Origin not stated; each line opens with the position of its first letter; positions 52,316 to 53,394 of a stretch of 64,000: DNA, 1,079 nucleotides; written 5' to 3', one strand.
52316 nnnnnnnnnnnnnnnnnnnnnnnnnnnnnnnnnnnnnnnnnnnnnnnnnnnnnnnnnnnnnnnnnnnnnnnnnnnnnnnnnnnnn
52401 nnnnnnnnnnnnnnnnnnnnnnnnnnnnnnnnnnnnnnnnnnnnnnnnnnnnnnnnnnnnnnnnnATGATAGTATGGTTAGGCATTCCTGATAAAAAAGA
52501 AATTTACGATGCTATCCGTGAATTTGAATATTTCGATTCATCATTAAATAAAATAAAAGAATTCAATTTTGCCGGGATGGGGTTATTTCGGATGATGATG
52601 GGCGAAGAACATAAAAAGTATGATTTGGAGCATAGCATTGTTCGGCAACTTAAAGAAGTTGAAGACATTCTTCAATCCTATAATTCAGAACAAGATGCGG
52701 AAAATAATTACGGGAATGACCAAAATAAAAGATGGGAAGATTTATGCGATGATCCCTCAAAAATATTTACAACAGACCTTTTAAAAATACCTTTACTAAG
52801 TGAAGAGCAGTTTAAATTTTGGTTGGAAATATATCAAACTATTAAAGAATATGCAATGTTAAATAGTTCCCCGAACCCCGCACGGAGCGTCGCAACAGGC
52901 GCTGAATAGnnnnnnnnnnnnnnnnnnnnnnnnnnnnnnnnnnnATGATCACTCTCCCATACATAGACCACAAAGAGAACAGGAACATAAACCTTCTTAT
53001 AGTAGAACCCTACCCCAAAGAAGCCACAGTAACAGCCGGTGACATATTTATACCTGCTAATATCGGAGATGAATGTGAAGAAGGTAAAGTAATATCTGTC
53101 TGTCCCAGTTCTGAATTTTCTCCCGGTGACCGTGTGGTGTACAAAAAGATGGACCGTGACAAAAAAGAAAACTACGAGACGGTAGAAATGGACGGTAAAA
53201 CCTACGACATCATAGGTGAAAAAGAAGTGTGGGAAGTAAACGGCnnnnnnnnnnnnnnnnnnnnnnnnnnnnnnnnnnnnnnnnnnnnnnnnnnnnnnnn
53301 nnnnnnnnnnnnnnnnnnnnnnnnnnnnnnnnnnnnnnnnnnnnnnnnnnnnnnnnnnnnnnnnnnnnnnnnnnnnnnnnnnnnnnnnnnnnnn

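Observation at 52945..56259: Phage-encoded chaperonin pair: GroEL plus a single-chain protein with about five tandem GroES (Cpn10) domains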

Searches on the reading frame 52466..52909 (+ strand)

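Call 3: search_protein_families(library=pfam, proteins=[window:52466-52909:+], max_evalue=10)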
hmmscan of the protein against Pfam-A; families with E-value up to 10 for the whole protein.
window:52466-52909:+ (147 aa): 2 families
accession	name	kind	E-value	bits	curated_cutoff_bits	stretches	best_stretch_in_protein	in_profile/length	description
PF20237.3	DUF6594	-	0.098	13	30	1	62-134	35-91/238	Family of unknown function (DUF6594)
PF09303.15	KcnmB2_inactiv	-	0.12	12.7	25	1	8-24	16-32/32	KCNMB2, ball and chain domain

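Call 4: search_protein_families(library=phrogs, proteins=[window:52466-52909:+], max_evalue=0.1)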
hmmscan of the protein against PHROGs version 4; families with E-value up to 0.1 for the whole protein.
window:52466-52909:+ (147 aa): 2 families
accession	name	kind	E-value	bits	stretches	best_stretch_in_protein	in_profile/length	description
phrog_34209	-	unknown function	0.025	15.6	1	18-80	27-89/165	-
phrog_37272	-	unknown function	0.094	13.6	0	70-143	54-122/174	-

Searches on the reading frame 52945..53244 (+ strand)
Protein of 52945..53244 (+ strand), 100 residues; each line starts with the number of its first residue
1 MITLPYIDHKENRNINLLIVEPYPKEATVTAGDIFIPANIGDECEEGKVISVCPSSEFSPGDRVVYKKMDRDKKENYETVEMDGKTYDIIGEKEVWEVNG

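Call 5: search_protein_families(library=pfam, proteins=[window:52945-53244:+], max_evalue=10)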
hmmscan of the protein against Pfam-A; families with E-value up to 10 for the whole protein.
window:52945-53244:+ (100 aa): 1 family
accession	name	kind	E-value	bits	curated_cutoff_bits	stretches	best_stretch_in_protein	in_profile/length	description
PF00166.26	Cpn10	-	5.7e-08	33.1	21.1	1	19-95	10-89/93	Chaperonin 10 Kd subunit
